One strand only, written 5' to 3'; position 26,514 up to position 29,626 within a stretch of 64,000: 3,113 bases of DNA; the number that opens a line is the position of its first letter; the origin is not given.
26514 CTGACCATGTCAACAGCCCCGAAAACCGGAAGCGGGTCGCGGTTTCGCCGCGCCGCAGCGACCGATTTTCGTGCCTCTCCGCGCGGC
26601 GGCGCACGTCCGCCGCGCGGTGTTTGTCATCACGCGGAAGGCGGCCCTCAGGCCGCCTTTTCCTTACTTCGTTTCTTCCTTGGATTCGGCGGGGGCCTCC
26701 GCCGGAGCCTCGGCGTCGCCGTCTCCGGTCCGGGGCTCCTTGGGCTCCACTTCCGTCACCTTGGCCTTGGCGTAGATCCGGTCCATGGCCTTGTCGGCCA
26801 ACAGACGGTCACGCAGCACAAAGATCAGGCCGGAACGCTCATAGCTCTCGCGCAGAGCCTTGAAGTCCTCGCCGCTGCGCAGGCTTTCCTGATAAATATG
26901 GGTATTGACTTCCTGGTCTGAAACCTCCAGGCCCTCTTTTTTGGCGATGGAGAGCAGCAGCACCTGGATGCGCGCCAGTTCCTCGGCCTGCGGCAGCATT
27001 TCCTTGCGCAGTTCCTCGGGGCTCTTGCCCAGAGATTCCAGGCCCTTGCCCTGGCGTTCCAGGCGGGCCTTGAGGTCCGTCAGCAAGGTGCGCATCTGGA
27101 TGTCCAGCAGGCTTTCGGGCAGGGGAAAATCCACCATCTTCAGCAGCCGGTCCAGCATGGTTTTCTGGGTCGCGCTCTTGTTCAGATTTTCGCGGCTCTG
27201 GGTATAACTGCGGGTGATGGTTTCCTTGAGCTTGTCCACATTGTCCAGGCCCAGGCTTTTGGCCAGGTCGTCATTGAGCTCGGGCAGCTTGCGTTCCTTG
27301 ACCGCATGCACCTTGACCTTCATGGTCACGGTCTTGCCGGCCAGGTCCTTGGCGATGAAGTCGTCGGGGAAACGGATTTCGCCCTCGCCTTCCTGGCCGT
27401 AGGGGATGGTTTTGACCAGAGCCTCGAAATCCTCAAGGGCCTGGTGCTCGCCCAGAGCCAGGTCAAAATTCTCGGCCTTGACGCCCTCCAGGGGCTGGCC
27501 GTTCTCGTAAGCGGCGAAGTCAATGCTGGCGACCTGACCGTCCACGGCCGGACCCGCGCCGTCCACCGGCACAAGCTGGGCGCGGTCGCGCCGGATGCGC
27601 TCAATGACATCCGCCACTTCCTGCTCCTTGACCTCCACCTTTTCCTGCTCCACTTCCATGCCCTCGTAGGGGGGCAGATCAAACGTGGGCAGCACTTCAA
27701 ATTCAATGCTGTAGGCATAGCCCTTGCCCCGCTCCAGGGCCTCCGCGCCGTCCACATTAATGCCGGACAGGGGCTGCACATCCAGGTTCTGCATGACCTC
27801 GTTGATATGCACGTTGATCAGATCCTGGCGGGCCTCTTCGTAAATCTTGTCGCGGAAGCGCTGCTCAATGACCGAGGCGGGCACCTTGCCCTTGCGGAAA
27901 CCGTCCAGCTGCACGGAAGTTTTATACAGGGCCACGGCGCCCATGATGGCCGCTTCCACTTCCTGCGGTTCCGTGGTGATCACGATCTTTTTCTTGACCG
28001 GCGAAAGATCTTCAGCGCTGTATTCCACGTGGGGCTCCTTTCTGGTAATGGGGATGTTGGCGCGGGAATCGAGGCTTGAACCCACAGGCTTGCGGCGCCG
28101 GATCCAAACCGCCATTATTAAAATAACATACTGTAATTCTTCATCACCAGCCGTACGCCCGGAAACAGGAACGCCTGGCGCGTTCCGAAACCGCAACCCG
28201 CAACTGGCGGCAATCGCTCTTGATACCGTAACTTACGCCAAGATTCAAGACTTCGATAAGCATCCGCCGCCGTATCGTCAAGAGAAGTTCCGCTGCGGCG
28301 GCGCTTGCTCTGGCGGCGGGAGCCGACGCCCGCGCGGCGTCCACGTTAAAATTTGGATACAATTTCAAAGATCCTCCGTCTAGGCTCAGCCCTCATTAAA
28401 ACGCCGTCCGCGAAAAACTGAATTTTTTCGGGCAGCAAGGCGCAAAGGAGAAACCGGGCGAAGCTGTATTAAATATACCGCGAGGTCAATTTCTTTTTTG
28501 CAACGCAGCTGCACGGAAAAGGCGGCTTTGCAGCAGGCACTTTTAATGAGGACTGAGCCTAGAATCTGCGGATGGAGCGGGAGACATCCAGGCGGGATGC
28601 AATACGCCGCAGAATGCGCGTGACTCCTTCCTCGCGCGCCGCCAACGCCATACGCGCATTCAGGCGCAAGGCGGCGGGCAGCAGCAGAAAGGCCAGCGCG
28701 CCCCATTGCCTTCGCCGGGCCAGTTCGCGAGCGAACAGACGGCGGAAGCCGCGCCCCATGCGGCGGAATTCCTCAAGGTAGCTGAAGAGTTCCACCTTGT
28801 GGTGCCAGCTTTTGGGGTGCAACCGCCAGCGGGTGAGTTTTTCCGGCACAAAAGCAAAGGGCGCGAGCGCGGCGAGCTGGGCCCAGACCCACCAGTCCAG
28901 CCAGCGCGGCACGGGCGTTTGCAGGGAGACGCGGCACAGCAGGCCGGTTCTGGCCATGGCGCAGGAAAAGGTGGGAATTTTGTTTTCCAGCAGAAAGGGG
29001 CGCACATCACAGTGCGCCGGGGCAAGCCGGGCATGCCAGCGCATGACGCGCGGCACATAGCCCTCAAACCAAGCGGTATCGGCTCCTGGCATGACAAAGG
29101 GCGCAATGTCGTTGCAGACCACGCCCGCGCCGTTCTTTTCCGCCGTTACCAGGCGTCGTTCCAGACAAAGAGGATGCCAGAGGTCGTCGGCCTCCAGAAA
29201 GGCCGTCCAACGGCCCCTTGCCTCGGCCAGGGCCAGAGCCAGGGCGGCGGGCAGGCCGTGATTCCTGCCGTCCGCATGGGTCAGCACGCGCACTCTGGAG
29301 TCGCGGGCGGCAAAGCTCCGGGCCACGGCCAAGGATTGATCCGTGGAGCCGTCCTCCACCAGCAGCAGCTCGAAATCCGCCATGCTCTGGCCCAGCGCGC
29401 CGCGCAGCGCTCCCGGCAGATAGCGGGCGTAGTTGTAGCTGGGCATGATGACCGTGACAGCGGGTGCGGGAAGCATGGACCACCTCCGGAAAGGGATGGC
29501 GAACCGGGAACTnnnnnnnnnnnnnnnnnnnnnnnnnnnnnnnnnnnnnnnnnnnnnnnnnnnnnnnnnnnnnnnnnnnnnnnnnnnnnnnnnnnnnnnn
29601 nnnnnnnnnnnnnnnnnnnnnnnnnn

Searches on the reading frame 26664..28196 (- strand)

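Call 8: search_protein_families(library=pfam, proteins=[window:26664-28196:-], max_evalue=0.01)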
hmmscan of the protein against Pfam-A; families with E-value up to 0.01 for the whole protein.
window:26664-28196:- (510 aa): 3 families
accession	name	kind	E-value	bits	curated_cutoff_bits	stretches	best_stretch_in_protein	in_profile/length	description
PF05697.18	Trigger_N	-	1.9e-33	116.2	22.2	1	59-201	3-144/144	Bacterial trigger factor protein (TF)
PF05698.19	Trigger_C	-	1e-24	87.8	22.7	1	320-474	2-160/162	Bacterial trigger factor protein (TF) C-terminus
PF00254.34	FKBP_C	-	0.0026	18.5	21.1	1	217-291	5-88/94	FKBP-type peptidyl-prolyl cis-trans isomerase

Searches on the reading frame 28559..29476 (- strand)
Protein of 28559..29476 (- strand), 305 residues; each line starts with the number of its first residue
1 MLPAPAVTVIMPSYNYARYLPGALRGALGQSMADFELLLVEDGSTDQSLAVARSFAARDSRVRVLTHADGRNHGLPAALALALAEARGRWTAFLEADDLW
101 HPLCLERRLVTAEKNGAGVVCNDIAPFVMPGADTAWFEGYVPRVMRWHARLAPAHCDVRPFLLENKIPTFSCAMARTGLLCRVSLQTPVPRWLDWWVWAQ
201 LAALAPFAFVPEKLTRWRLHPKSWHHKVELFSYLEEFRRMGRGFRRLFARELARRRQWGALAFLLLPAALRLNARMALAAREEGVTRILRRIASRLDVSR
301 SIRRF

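Call 8: search_protein_families(library=pfam, proteins=[window:28559-29476:-], max_evalue=0.01)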
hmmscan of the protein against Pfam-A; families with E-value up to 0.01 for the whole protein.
window:28559-29476:- (305 aa): 3 families
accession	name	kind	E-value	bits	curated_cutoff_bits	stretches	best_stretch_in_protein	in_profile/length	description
PF00535.33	Glycos_transf_2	-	7.5e-26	91.5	23.3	1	8-136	1-127/168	Glycosyl transferase family 2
PF13641.12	Glyco_tranf_2_3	-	2.1e-09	38.2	27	1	5-120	1-119/230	Glycosyltransferase like family 2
PF10111.15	Glyco_tranf_2_2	-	7.3e-06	26.1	27.3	1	33-109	28-103/276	Glycosyltransferase like family 2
